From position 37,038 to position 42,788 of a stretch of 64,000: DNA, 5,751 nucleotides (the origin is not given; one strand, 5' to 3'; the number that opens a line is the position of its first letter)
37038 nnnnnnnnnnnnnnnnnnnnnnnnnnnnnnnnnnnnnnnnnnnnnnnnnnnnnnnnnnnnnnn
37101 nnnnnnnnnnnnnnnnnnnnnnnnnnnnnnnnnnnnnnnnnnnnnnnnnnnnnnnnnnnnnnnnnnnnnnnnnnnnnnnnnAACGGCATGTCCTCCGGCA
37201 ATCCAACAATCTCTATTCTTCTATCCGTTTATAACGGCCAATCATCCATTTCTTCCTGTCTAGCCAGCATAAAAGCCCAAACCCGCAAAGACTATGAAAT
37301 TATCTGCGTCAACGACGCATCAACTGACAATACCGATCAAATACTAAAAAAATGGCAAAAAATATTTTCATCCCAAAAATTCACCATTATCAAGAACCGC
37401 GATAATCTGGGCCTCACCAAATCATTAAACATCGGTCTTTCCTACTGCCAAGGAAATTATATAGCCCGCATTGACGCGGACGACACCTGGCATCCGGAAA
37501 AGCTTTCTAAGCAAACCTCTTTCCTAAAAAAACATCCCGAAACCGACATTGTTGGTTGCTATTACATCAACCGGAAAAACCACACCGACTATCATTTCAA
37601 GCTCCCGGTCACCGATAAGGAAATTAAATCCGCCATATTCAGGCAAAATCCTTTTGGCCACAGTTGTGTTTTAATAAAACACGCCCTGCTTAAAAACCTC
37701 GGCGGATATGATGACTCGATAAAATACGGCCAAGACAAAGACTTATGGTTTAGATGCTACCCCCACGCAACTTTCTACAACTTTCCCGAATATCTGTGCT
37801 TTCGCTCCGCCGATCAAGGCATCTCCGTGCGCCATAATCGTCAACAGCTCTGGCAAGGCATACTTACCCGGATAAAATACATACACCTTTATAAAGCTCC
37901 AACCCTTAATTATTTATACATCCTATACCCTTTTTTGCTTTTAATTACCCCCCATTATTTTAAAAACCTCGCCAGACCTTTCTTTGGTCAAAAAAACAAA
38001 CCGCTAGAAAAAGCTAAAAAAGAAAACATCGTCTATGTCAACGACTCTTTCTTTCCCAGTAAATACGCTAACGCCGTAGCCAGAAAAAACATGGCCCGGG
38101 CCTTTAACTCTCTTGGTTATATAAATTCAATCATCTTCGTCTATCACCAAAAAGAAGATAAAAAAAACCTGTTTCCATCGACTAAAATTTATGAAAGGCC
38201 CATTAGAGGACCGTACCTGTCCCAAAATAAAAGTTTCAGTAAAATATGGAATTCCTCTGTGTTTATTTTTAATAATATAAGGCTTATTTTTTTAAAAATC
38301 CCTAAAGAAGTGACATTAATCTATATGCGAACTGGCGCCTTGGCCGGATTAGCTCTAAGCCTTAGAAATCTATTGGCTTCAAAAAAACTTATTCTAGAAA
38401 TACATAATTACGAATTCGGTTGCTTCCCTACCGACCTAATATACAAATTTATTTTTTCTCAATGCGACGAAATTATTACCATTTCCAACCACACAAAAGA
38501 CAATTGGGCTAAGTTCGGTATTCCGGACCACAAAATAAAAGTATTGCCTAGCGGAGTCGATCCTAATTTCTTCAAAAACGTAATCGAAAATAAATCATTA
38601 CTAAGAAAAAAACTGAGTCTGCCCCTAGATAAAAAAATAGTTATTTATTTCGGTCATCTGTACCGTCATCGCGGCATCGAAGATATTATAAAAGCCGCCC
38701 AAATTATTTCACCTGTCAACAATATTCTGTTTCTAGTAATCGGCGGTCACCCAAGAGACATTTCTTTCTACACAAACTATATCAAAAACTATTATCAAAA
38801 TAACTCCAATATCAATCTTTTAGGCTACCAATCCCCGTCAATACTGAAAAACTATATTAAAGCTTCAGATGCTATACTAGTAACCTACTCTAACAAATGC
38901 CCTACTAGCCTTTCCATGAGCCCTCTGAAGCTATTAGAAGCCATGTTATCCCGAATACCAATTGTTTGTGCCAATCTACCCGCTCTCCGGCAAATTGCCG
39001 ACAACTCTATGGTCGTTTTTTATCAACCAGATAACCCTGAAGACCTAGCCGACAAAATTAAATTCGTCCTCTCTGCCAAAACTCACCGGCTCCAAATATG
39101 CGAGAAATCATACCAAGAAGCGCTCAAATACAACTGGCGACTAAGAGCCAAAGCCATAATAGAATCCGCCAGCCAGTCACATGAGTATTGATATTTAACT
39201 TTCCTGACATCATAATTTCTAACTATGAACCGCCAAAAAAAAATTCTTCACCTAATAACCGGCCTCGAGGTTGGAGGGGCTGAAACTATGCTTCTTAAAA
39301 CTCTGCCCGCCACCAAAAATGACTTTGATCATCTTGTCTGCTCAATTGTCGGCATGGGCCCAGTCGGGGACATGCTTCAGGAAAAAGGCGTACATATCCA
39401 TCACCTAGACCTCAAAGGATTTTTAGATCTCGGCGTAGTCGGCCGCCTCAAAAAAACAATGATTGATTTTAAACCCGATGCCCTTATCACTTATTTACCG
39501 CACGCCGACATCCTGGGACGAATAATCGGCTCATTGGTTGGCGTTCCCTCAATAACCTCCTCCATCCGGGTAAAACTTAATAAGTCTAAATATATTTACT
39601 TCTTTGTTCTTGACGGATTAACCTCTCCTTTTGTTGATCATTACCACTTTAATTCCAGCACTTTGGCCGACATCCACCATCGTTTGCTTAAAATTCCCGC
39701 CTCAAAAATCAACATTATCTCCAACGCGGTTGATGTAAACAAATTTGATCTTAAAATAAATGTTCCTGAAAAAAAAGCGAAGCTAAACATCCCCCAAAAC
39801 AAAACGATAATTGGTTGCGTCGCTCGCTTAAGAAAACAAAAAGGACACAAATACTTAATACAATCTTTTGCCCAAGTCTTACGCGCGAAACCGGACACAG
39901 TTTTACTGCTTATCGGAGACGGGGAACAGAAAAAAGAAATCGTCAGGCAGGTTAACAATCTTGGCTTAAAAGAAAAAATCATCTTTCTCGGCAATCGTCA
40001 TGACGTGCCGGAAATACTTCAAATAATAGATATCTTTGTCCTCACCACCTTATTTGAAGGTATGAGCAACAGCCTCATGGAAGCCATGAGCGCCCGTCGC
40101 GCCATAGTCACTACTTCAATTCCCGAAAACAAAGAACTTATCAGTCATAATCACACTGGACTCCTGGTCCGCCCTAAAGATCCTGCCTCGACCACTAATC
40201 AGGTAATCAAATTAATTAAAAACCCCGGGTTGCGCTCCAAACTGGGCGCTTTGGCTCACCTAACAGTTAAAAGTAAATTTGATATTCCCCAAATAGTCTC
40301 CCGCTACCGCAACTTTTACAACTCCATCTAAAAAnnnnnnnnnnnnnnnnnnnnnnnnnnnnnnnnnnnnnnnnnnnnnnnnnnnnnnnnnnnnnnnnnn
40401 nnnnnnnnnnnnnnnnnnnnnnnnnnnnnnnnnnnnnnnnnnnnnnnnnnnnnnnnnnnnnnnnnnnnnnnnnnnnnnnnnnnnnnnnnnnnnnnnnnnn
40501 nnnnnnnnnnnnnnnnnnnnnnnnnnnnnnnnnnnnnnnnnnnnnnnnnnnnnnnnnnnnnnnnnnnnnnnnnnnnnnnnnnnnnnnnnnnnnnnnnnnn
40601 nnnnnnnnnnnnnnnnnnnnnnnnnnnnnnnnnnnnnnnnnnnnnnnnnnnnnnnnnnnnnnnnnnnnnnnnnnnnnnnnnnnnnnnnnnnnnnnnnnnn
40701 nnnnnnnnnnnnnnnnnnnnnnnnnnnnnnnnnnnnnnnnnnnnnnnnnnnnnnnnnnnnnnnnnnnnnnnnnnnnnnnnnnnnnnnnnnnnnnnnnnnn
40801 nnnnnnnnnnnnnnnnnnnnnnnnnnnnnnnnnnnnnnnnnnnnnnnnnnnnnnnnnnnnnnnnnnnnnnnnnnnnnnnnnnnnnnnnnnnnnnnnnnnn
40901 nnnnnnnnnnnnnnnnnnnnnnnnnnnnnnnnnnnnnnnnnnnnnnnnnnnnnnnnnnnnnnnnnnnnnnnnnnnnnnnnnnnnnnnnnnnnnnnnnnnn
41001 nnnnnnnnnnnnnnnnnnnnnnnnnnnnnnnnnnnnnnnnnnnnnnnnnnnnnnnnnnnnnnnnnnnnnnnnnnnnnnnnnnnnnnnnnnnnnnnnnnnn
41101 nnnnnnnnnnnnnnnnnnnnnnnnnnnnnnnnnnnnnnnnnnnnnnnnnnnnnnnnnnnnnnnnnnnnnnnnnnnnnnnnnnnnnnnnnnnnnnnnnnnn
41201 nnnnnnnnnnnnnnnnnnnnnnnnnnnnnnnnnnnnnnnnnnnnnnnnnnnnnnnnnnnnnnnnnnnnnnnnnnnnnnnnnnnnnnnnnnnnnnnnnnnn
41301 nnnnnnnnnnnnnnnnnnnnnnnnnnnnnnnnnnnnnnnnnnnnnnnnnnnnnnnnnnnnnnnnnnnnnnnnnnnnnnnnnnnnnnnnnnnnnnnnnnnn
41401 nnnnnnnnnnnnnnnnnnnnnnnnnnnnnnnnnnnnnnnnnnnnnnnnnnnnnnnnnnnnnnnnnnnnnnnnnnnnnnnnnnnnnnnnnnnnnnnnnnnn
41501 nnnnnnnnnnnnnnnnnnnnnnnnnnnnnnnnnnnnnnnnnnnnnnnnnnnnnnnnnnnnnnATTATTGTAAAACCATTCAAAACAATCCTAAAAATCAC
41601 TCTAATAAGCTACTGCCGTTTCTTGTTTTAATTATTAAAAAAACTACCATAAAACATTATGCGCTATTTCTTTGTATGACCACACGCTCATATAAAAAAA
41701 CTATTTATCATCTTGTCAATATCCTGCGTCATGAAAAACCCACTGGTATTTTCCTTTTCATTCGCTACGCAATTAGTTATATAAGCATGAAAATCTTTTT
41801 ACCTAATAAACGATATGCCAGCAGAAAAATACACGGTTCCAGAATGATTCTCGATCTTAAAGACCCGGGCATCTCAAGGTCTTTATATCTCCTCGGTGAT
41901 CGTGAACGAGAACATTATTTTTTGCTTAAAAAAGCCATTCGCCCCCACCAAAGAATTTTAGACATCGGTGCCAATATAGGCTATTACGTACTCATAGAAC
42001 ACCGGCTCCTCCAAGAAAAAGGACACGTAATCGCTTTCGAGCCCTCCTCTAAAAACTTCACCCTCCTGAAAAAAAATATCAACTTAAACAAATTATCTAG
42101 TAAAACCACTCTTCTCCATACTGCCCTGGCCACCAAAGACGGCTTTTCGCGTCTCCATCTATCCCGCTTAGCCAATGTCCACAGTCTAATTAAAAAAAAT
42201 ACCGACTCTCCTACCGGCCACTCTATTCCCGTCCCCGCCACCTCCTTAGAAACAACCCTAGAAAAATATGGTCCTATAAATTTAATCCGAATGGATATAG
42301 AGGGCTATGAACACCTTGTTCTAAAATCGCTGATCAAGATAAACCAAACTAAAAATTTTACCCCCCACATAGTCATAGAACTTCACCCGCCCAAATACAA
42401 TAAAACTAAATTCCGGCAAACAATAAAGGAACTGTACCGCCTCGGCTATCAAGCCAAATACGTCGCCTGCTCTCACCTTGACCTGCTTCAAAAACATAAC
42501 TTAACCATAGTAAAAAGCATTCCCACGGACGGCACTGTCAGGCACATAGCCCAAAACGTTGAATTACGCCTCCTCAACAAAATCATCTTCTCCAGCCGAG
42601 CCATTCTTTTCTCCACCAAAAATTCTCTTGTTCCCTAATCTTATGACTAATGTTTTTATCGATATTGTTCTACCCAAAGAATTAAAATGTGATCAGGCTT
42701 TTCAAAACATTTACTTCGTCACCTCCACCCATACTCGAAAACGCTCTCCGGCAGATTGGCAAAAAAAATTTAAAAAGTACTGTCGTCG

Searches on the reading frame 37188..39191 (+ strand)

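Call 16: search_protein_families(library=pfam, proteins=[window:37188-39191:+], max_evalue=0.001)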
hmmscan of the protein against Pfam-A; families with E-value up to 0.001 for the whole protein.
window:37188-39191:+ (667 aa): 8 families
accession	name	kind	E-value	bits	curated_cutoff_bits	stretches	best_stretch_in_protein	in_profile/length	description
PF00535.33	Glycos_transf_2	-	1.8e-34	119.5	23.3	1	9-159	1-154/168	Glycosyl transferase family 2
PF00534.26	Glycos_transf_1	-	3.9e-19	69.3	26.4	1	471-642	4-170/172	Glycosyl transferases group 1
PF13692.12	Glyco_trans_1_4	-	7e-14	52.7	27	1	483-628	2-140/142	Glycosyl transferases group 1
PF10111.15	Glyco_tranf_2_2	-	5.6e-13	49.4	27.3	1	10-197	2-206/276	Glycosyltransferase like family 2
PF13641.12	Glyco_tranf_2_3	-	9.6e-12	45.8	27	1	8-191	3-195/230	Glycosyltransferase like family 2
PF13439.12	Glyco_transf_4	-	7.5e-09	36.3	28.5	1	358-460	59-169/170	Glycosyltransferase Family 4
PF13632.12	Glyco_trans_2_3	-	1.2e-05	25.7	27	1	91-253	1-176/198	Glycosyl transferase family group 2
PF13524.12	Glyco_trans_1_2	-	9.6e-05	22.8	25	1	536-658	24-143/144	Glycosyl transferase-like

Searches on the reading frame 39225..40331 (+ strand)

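Call 16: search_protein_families(library=pfam, proteins=[window:39225-40331:+], max_evalue=0.001)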
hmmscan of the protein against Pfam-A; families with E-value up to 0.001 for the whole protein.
window:39225-40331:+ (368 aa): 4 families
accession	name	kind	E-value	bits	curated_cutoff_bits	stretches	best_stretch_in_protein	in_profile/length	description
PF00534.26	Glycos_transf_1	-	2.5e-39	135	26.4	1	181-341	3-166/172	Glycosyl transferases group 1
PF13692.12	Glyco_trans_1_4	-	2.5e-36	125.5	27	1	194-333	2-142/142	Glycosyl transferases group 1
PF13439.12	Glyco_transf_4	-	4.1e-06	27.4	28.5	1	51-172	40-169/170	Glycosyltransferase Family 4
PF13579.12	Glyco_trans_4_4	-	5.6e-06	27.2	29.7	1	42-167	26-157/158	Glycosyl transferase 4-like domain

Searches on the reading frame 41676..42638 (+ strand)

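Call 16: search_protein_families(library=pfam, proteins=[window:41676-42638:+], max_evalue=0.001)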
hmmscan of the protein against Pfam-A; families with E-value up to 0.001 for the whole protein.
window:41676-42638:+ (320 aa): 2 families
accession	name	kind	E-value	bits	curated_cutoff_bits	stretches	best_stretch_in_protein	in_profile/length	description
PF05050.19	Methyltransf_21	-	1.4e-20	74.5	22.7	1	96-259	1-172/173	Methyltransferase FkbM domain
PF02475.24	TRM5-TYW2_MTfase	-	3e-05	24.5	28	1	53-144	6-89/164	TRM5/TYW2 methyltransferase domain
